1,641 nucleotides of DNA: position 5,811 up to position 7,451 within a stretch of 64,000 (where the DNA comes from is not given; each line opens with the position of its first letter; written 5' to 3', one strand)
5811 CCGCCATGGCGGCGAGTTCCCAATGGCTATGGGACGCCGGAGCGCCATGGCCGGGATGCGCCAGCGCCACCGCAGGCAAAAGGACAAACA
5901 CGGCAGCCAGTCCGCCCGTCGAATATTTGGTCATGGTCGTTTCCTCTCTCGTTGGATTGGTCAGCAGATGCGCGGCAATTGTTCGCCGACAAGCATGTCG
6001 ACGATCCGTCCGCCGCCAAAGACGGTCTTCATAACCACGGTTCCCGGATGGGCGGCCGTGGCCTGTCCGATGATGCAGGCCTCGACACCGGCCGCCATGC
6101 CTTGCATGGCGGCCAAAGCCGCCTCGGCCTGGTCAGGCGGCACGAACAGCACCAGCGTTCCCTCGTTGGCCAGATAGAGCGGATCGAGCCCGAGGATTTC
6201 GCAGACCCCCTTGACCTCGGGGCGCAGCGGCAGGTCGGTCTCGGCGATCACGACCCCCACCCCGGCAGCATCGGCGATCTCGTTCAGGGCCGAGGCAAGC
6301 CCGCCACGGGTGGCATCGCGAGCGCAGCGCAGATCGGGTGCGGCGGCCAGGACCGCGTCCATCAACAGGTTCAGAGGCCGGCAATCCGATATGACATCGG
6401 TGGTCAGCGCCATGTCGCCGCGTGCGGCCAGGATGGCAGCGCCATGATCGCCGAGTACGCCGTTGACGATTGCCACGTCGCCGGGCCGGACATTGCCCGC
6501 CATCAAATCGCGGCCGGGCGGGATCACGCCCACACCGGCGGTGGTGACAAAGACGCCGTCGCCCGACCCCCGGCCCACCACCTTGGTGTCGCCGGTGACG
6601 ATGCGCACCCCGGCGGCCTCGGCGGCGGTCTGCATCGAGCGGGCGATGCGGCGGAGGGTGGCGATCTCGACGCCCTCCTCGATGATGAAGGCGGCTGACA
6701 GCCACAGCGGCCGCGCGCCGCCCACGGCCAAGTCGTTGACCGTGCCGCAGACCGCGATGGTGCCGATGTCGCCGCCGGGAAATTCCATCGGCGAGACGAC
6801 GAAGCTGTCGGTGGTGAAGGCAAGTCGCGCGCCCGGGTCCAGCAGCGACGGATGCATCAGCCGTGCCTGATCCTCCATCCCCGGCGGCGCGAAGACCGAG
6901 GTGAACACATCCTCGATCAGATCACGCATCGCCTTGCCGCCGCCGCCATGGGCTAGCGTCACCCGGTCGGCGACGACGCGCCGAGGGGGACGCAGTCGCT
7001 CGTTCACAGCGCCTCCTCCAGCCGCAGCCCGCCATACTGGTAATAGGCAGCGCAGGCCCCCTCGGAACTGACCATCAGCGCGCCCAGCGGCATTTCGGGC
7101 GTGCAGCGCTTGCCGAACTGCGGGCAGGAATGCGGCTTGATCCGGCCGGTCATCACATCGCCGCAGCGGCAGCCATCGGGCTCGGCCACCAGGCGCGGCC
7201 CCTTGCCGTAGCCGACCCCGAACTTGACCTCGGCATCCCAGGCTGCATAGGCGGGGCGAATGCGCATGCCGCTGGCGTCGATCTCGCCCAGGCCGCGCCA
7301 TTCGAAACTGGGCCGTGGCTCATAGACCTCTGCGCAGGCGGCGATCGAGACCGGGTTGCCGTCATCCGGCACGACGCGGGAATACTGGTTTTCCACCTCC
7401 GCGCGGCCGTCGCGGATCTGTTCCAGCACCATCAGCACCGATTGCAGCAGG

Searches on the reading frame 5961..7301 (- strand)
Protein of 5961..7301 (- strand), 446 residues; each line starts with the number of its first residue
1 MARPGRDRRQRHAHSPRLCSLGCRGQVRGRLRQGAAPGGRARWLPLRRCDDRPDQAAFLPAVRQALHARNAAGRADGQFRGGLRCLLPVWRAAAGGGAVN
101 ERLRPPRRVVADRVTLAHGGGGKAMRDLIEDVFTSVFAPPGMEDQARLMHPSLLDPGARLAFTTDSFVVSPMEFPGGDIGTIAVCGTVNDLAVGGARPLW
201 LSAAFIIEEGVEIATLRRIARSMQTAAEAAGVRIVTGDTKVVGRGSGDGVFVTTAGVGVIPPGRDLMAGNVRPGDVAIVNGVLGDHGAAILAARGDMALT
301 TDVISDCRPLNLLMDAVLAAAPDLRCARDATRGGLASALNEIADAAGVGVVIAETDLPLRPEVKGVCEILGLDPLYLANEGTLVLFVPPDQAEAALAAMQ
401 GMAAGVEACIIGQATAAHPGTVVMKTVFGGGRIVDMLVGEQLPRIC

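Call 22: search_protein_families(library=pfam, proteins=[window:5961-7301:-], max_evalue=0.001)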
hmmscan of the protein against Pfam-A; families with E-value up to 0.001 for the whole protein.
window:5961-7301:- (446 aa): 2 families
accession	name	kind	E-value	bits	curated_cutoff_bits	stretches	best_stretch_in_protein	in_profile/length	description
PF02769.27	AIRS_C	-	4.4e-28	98.8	23.1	1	272-423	1-154/156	AIR synthase related protein, C-terminal domain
PF00586.29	AIRS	-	4.7e-21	75.7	24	1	155-260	10-112/112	AIR synthase related protein, N-terminal domain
